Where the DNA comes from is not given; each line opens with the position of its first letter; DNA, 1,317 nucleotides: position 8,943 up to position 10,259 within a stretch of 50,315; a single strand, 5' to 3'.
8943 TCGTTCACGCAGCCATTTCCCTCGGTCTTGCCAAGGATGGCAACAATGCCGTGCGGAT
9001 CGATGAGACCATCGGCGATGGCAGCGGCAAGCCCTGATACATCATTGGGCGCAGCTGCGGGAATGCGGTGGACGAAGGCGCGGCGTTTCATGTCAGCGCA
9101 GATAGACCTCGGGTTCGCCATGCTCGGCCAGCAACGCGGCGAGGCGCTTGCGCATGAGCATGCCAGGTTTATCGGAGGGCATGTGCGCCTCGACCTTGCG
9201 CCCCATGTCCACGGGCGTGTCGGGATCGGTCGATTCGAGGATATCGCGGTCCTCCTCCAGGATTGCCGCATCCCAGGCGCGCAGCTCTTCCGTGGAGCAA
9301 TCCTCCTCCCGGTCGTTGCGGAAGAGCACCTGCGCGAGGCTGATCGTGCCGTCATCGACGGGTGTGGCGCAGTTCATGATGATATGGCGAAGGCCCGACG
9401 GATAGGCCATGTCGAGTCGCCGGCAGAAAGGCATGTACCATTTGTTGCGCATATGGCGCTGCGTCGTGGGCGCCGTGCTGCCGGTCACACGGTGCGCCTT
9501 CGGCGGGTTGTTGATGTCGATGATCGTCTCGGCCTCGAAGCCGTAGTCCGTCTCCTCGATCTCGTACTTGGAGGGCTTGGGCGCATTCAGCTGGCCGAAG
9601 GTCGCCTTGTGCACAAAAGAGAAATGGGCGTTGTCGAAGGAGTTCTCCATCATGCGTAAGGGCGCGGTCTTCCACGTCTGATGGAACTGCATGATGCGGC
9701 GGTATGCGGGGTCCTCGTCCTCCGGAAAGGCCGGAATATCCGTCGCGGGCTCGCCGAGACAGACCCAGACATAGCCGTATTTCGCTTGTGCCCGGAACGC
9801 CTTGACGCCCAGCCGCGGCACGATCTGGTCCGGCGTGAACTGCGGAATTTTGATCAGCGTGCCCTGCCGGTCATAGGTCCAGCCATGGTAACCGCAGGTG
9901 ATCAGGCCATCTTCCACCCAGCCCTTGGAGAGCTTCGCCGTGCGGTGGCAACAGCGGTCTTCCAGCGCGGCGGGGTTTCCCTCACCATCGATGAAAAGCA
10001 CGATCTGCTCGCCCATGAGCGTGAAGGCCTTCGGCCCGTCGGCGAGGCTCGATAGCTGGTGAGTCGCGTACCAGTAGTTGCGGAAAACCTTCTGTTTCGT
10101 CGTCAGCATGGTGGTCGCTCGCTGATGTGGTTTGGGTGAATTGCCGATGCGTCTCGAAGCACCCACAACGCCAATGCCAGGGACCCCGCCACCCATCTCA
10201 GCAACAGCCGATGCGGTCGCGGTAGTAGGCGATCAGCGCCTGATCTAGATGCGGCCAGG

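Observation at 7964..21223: Carboxybiuret-type ring-mineralisation genes (AtzD-family, AtzG/E/H, AtzF) are split and rewired to an oxygenase, amidohydrolases and a racemase-like protein: candidate pathway for an unidentified N-heterocycle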

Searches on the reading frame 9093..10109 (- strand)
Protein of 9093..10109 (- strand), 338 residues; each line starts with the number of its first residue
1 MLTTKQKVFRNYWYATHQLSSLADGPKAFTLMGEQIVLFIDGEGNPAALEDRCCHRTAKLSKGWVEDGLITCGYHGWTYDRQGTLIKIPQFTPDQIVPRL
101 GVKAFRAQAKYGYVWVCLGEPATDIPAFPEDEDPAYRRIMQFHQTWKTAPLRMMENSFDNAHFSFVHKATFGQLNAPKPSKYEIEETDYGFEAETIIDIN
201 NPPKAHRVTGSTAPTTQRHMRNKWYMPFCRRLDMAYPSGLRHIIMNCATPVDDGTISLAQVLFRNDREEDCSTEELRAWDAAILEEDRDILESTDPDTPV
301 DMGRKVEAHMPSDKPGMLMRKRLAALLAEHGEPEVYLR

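Call 6: search_protein_families(library=pfam, proteins=[window:9093-10109:-])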
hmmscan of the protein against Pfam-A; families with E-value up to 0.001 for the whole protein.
window:9093-10109:- (338 aa): 3 families
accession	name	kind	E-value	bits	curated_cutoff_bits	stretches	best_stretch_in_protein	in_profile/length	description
PF19112.6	VanA_C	-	3.9e-21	76.5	23.5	1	146-328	1-192/193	Vanillate O-demethylase oxygenase C-terminal domain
PF00355.32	Rieske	-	2e-20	72.9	20.3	1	13-93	2-83/88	Rieske [2Fe-2S] domain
PF19298.5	KshA_C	-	6.8e-07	30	23.3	1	120-265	9-146/207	3-Ketosteroid 9alpha-hydroxylase C-terminal domain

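Call 7: search_protein_families(library=ncbifam, proteins=[window:9093-10109:-])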
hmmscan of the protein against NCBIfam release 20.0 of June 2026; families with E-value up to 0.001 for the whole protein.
window:9093-10109:- (338 aa): 9 families
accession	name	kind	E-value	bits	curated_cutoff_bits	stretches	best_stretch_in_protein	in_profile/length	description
NF052579.1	BetMthstMoxSdmAMthl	equivalog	1.2e-22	80.4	600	1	11-169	16-180/351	4beta-methylsterol monooxygenase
NF041683.1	ant_diox_AndAb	equivalog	3.4e-08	33.6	150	1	13-84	2-74/100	anthranilate 1,2-dioxygenase ferredoxin subunit AndAb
TIGR03228.1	anthran_1_2_A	equivalog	8.1e-08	31.4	671.9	1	9-124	35-156/438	anthranilate 1,2-dioxygenase large subunit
NF058607.1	GlBtMonoOxGbcA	equivalog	1.7e-07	30.1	670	1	29-130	72-177/420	glycine betaine monooxygenase oxygenase subunit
NF042946.1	3PPDioc_HcaE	equivalog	6.1e-07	28.8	830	1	7-90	33-119/450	3-phenylpropionate/cinnamic acid dioxygenase subunit alpha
NF007422.0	PRK09965.1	equivalog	6.5e-07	29.4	113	1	36-81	26-70/106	bifunctional 3-phenylpropionate/cinnamic acid dioxygenase ferredoxin subunit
TIGR03229.1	benzo_1_2_benA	equivalog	1.1e-06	27.8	780.95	1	8-88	34-117/433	benzoate 1,2-dioxygenase large subunit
NF041684.1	ant_diox_AndAc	equivalog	4.9e-05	22.1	750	1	30-89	65-126/418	anthranilate 1,2-dioxygenase large subunit AndAc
NF042948.2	3PPDioc_HcaC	equivalog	0.00019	21.7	150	1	32-76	22-67/105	3-phenylpropionate/cinnamic acid dioxygenase ferredoxin subunit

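Call 11: find_homologous_proteins(query=window:9093-10109:-, max_evalue=1e-20)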
Query window:9093-10109:- (338 aa): 2680 proteins with E <= 1e-20 among 3827 candidates; the best 120 are listed.
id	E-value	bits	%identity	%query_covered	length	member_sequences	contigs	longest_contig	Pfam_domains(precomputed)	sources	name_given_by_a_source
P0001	4.9e-215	731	90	100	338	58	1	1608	PF00355.33,PF19112.7,PF19298.6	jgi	jgi:phenylpropionate dioxygenase-like ring-hydroxylating dioxygenase large terminal subunit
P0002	4.1e-205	698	85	100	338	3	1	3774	PF00355.33,PF19112.7,PF19298.6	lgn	-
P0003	2.0e-192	657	82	100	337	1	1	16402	PF00355.33,PF19112.7,PF19298.6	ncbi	-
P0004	1.0e-181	622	76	99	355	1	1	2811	PF00355.33,PF19112.7,PF19298.6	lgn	-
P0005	6.7e-180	616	74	99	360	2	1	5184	PF00355.33,PF19112.7,PF19298.6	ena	-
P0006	7.4e-180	615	93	81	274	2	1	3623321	PF19112.7,PF19298.6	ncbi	-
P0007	1.0e-179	615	74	99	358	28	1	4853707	PF00355.33,PF19112.7,PF19298.6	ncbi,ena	-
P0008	1.6e-178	611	74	99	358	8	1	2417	PF00355.33,PF19112.7,PF19298.6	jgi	jgi:phenylpropionate dioxygenase-like ring-hydroxylating dioxygenase large terminal subunit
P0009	1.8e-178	611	74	99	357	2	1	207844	PF00355.33,PF19112.7,PF19298.6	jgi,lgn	jgi:phenylpropionate dioxygenase-like ring-hydroxylating dioxygenase large terminal subunit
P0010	4.0e-178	610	73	99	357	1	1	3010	PF00355.33,PF19112.7,PF19298.6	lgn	-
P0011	1.5e-177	608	74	99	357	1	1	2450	PF00355.33,PF19112.7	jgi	jgi:phenylpropionate dioxygenase-like ring-hydroxylating dioxygenase large terminal subunit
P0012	2.0e-176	604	73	99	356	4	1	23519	PF00355.33,PF19112.7,PF19298.6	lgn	-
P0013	2.1e-176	604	74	99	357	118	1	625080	PF00355.33,PF19112.7,PF19298.6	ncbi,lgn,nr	ncbi:Rieske (2Fe-2S) protein [Methylobacterium sp. Leaf92]|nr:Rieske (2Fe-2S) protein [Methylobacter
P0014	3.4e-176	603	73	99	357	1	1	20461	PF00355.33,PF19112.7,PF19298.6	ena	-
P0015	1.2e-175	602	72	99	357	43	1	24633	PF00355.33,PF19112.7,PF19298.6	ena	-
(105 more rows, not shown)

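Call 13: find_related_loci(query=A1, collection=genome_contigs, flank=10000)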
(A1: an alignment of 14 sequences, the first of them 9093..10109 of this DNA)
Query A1 (338 aa) in genome_contigs; peptide patterns used: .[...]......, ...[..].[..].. (x = any residue, [..] = any of these).
599 stretches matched a pattern (row limit reached: there are more); 565 encode a relative of the query (tblastn E <= 1e-3); the best 80 are kept; 80 distinct loci.
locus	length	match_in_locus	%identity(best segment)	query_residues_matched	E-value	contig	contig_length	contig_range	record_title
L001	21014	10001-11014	87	1-338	0e+0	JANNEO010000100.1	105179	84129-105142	MAG: Hyphomicrobiales bacterium isolate OTE_75_metabat_380 OTE_75_k141_2564475, whole genome shotgun sequence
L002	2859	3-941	88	26-338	0e+0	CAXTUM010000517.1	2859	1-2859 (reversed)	MAG TPA_asm: uncultured Beijerinckiaceae bacterium isolate public_SRR11456922_metawrap_bin.5 genome assembly, contig: pu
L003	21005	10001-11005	74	1-335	8e-179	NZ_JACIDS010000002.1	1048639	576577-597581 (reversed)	Kaistia hirudinis strain DSM 25966 Ga0373238_02, whole genome shotgun sequence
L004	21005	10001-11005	73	1-335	3e-177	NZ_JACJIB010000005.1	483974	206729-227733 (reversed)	Methylorubrum thiocyanatum strain DSM 11490 Ga0415277_05, whole genome shotgun sequence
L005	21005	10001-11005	73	1-335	7e-177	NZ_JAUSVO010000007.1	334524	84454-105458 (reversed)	Kaistia dalseonensis strain B6-8 Ga0480198_07, whole genome shotgun sequence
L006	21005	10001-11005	73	1-335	4e-177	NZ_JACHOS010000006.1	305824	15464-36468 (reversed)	Methylorubrum rhodesianum strain DSM 5687 Ga0373205_06, whole genome shotgun sequence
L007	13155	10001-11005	73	1-335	5e-177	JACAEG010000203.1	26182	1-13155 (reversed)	MAG: Pseudorhodoplanes sp. isolate L.E.AP.45 k119_1838042, whole genome shotgun sequence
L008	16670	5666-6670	72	1-335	2e-175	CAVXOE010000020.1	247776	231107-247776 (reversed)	MAG: uncultured Alphaproteobacteria bacterium isolate MFD02134.bin.1.66 genome assembly, contig: contig_48465, whole gen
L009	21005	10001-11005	74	1-335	2e-175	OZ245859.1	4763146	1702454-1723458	MAG: Kaistia sp. isolate 58ec13d6-cf9f-4d7c-a3cb-8a93c832abf0 genome assembly, chromosome: 1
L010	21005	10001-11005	74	1-335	2e-174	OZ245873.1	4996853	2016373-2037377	MAG: Kaistia sp. isolate 50ed00f3-3914-4398-af31-d3df9f367197 genome assembly, chromosome: 1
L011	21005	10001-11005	73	1-335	1e-173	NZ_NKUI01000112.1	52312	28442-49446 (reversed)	Methylorubrum zatmanii strain LMG 6087 Methylo-6087_S2_L001_R1_001__paired__contig_112, whole genome shotgun sequence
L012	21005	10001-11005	73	1-335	3e-173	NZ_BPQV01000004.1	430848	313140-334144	Methylobacterium organophilum strain NBRC 15689 entry4, whole genome shotgun sequence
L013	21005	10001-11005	73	1-335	5e-173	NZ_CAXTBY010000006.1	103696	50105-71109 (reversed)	MAG: uncultured Methylobacterium sp. isolate public_SRR11456913_metawrap_bin.15 public_SRR11456913_metawrap_bin.15_6, wh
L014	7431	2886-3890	73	1-335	2e-173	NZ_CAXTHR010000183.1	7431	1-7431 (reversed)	MAG: uncultured Methylobacterium sp. isolate public_SRR11456914_metawrap_bin.24 public_SRR11456914_metawrap_bin.24_183,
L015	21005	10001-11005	70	1-335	1e-172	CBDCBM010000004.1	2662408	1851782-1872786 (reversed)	MAG: Lichenihabitans sp. isolate 8d71488b-5802-4aea-a9ea-7a1ec70fe127 genome assembly, contig: contig_4, whole genome sh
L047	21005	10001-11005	67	1-335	1e-162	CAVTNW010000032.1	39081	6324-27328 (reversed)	MAG: uncultured Alphaproteobacteria bacterium isolate MFD04780.bin.1.203 genome assembly, contig: contig_37387, whole ge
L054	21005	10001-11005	67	1-335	1e-161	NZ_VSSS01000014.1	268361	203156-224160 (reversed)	Bradyrhizobium rifense strain CTAW71 CTAW71_S1_R1__contig_14, whole genome shotgun sequence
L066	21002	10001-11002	68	1-334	1e-160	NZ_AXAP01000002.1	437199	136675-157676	Bradyrhizobium elkanii WSM2783 YY7DRAFT_scaffold_1.2_C, whole genome shotgun sequence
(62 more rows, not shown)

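Call 18: search_protein_families(library=pfam, proteins=[L066:3253-4749:+, L066:4616-5335:+, L066:5884-6969:+, L066:6977-7831:+, L066:7765-8628:+, L066:8625-9986:+, L066:11132-12328:-, L066:12777-13721:-, L066:13848-14726:-, L066:14588-15946:-])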
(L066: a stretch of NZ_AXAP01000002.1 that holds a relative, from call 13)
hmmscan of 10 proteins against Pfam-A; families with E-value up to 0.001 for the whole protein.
L066:3253-4749:+ (498 aa): 1 family
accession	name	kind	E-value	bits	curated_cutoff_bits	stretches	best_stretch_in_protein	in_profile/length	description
PF01565.28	FAD_binding_4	-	7e-24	84.5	26.4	1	99-229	2-131/139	FAD binding domain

L066:4616-5335:+ (239 aa): 2 families
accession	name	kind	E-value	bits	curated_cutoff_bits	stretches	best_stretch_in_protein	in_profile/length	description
PF02525.22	Flavodoxin_2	-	1.8e-27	96.8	27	1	46-183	1-140/198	Flavodoxin-like fold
PF03358.20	FMN_red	-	3.1e-09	37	24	1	46-147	1-97/152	NADPH-dependent FMN reductase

L066:5884-6969:+ (361 aa): 1 family
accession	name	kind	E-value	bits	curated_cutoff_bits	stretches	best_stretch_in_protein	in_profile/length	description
PF09084.16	NMT1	-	2.7e-32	112.9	20.5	1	73-277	2-215/216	NMT1/THI5 like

L066:6977-7831:+ (284 aa): 2 families
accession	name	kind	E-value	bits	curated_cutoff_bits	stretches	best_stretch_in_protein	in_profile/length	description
PF00005.33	ABC_tran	-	7.5e-34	117.7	25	1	44-185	2-136/137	ABC transporter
PF13191.12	AAA_16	-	0.00058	20.8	32.6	1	53-117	24-73/167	AAA ATPase domain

L066:7765-8628:+ (287 aa): 1 family
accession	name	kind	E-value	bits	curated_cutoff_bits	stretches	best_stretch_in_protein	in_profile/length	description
PF00528.27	BPD_transp_1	-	2.8e-22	79.8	26.4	1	97-272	1-180/184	Binding-protein-dependent transport system inner membrane component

L066:8625-9986:+ (453 aa): 2 families
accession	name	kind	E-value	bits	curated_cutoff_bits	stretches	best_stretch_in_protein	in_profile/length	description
PF01979.26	Amidohydro_1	-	2e-49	169.1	25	1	55-425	1-344/345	Amidohydrolase family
PF07969.17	Amidohydro_3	-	6.3e-16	59.3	29.7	1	97-427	151-472/472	Amidohydrolase family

L066:11132-12328:- (398 aa): 3 families
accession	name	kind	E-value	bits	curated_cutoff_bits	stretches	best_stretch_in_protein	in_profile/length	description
PF00005.33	ABC_tran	-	7e-33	114.6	25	1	163-301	2-136/137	ABC transporter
PF13304.12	AAA_21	-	3.7e-05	24.4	27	0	176-195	3-22/304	AAA domain, putative AbiEii toxin, Type IV TA system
PF00004.35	AAA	-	0.00042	21.2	21.2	0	177-194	3-20/131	ATPase family associated with various cellular activities (AAA)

L066:12777-13721:- (314 aa): 5 families
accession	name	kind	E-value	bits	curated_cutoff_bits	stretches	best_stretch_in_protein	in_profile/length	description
PF09084.16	NMT1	-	4.6e-19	69.6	20.5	1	34-241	2-214/216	NMT1/THI5 like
PF13379.11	NMT1_2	-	5.4e-18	66.1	24.7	1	23-243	5-244/252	NMT1-like family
PF12974.12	Phosphonate-bd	-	1.8e-06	28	27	1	113-202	95-191/242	ABC transporter, phosphonate, periplasmic substrate-binding protein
PF16868.10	NMT1_3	-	0.00011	22.4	27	1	59-177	47-166/289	NMT1-like family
PF02803.24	Thiolase_C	-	0.00076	19.6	27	0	115-171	4-60/123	Thiolase, C-terminal domain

L066:13848-14726:- (292 aa): 3 families
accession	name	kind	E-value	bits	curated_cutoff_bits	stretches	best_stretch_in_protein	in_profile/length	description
PF07702.18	UTRA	-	7.7e-33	113.7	23.8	1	148-284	2-141/141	UTRA domain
PF00392.27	GntR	-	2e-19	69.4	27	1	63-126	1-64/64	Bacterial regulatory proteins, gntR family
PF13545.12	HTH_Crp_2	-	0.00021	21.6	27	1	85-133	20-68/70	Crp-like helix-turn-helix domain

L066:14588-15946:- (452 aa): 2 families
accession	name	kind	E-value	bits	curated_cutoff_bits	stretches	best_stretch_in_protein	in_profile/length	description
PF01979.26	Amidohydro_1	-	3.2e-26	92.8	25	1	47-427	2-345/345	Amidohydrolase family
PF22429.2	HutF_N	-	6.7e-11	42.2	25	1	1-44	1-44/45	Formimidoylglutamate deiminase HutF, N-terminal domain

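Call 19: search_protein_families(library=pfam, proteins=[L004:5121-6377:+, L004:7135-8238:+, L004:8235-9143:+, L004:9220-10197:+, L004:12055-13026:+, L004:13028-14398:+, L004:15031-16587:+, L004:4593-5963:-, L004:11184-13172:+])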
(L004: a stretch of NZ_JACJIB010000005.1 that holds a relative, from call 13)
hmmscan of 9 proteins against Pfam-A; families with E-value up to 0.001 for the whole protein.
L004:5121-6377:+ (418 aa): 0 families

L004:7135-8238:+ (367 aa): 1 family
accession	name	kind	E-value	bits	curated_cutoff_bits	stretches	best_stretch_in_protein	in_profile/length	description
PF09084.16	NMT1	-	2.6e-28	99.8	20.5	1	81-285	2-215/216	NMT1/THI5 like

L004:8235-9143:+ (302 aa): 2 families
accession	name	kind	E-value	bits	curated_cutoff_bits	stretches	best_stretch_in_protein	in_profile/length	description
PF00005.33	ABC_tran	-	7.1e-29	101.6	25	1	59-200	2-136/137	ABC transporter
PF13191.12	AAA_16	-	3.8e-05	24.7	32.6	1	65-185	19-122/167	AAA ATPase domain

L004:9220-10197:+ (325 aa): 0 families

L004:12055-13026:+ (323 aa): 2 families
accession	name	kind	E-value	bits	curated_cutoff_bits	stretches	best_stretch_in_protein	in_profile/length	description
PF14226.12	DIOX_N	-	7.5e-19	69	27.3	1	6-127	1-117/117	non-haem dioxygenase in morphine synthesis N-terminal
PF03171.26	2OG-FeII_Oxy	-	5.1e-18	65.7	23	1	175-278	5-100/101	2OG-Fe(II) oxygenase superfamily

L004:13028-14398:+ (456 aa): 1 family
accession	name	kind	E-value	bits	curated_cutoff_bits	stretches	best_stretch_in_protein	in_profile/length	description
PF01565.28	FAD_binding_4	-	3.5e-26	92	26.4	1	54-183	2-130/139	FAD binding domain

L004:15031-16587:+ (518 aa): 2 families
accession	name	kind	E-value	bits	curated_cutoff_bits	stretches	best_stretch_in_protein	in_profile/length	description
PF00501.34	AMP-binding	-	5.8e-66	223.3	29.9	1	11-368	5-384/384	AMP-binding enzyme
PF13193.12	AMP-binding_C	-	3e-13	50.9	24.5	1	419-493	2-76/76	AMP-binding enzyme C-terminal domain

L004:4593-5963:- (456 aa): 2 families
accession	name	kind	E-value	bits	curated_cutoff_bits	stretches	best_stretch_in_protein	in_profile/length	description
PF07969.17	Amidohydro_3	-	1.6e-34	120.6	29.7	1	229-437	262-469/472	Amidohydrolase family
PF01979.26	Amidohydro_1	-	5.4e-13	49.3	25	1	78-415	5-322/345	Amidohydrolase family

L004:11184-13172:+ (662 aa): 0 families

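Call 20: search_solved_structures(query=window:9093-10109:-, max_evalue=0.00001)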
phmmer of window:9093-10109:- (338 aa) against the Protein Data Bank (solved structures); distinct sequences matched with E-value up to 0.00001: 25.
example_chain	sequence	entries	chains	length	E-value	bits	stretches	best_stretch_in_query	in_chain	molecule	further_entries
6wnc_A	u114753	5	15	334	3e-38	134.8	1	3-326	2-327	SxtDIOX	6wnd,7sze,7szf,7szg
6wn3_A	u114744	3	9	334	4.2e-36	127.8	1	3-326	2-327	SxtT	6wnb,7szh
6icp_A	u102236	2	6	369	6.3e-34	120.6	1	8-332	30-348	Methylxanthine N1-demethylase NdmA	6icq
6ick_A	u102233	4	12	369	2e-33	118.9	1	8-332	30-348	Methylxanthine N1-demethylase NdmA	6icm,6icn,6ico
6icl_A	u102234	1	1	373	4e-27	98.2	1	19-301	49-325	Methylxanthine N3-demethylase NdmB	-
3gb4_A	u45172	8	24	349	2.8e-16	62.6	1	9-170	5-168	DdmC | Dicamba O-demethylase, oxygenase component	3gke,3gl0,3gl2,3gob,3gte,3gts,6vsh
3gcf_A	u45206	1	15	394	5.5e-16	61.6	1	9-168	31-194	Terminal oxygenase component of carbazole 1,9a-dioxygenase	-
9ina_A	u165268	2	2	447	2.8e-15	59.3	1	7-169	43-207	Rieske (2Fe-2S) domain protein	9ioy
7fhr_A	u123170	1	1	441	1.4e-14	57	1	8-168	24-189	Putative Phthalate 4,5-dioxygenase, subunit alpha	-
4nb8_A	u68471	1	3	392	2.8e-13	52.7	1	8-169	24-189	Terminal oxygenase component of carbazole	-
4nbf_A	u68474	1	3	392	2.8e-13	52.7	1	8-169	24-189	Terminal oxygenase component of carbazole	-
1ww9_A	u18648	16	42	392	2.8e-13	52.7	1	8-169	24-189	terminal oxygenase component of carbazole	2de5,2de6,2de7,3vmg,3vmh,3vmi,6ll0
4nbc_A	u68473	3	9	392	2.8e-13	52.7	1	8-169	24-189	Terminal oxygenase component of carbazole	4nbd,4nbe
4nb9_A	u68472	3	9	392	2.9e-13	52.7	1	8-169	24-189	Terminal oxygenase component of carbazole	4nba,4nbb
4nbg_A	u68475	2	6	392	2.9e-13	52.7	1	8-169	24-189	Terminal oxygenase component of carbazole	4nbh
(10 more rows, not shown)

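Call 74: search_protein_families(library=ncbifam, proteins=[L066:8625-9986:+], max_evalue=0.00001)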
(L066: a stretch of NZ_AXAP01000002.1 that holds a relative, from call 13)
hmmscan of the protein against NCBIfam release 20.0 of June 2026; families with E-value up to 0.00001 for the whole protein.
L066:8625-9986:+ (453 aa): 45 families (the best 25 are shown)
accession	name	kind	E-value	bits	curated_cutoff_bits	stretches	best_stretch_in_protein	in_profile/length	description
NF009059.0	PRK12393.1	equivalog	9.9e-214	710.2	543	1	2-452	5-456/460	amidohydrolase family protein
NF006055.0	PRK08203.1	equivalog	2.7e-129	431.7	532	1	2-451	4-450/455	8-oxoguanine deaminase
NF005557.0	PRK07228.1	equivalog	3.6e-69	233.6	522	1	23-452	20-438/445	5'-deoxyadenosine deaminase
NF006549.0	PRK09045.1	equivalog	1.9e-60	204.7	540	1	17-451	22-439/444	TRZ/ATZ family hydrolase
NF006681.0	PRK09229.1-2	equivalog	3.8e-57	194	362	1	20-444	17-443/451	formimidoylglutamate deiminase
NF004701.0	PRK06038.1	equivalog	6.3e-55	186.6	609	1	19-446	18-421/432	N-ethylammeline chlorohydrolase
NF006252.0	PRK08393.1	equivalog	3.1e-50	171.4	617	2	204-451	177-423/424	N-ethylammeline chlorohydrolase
NF006056.0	PRK08204.1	subfamily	6.9e-48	163.5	391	1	23-451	23-440/449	hypothetical protein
TIGR02022.1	hutF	equivalog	5.4e-46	157.3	413.05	1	25-431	19-435/455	formimidoylglutamate deiminase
NF004801.0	PRK06151.1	subfamily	2.9e-43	148.4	416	1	45-452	45-463/491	chlorohydrolase family protein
NF005540.0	PRK07203.1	equivalog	1.9e-39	135.5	444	1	17-451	14-438/444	putative aminohydrolase SsnA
TIGR03314.1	Se_ssnA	subfamily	4.3e-39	134.6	455.5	1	14-451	10-437/441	putative selenium metabolism protein SsnA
TIGR02967.1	guan_deamin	equivalog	7.8e-38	130.5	375.4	1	25-394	7-364/401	guanine deaminase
NF006679.0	PRK09228.1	subfamily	5.6e-37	127.5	351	1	21-394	28-389/433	guanine deaminase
NF006684.0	PRK09229.1-5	equivalog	6.3e-37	127.4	525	1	27-431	21-435/456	formimidoylglutamate deiminase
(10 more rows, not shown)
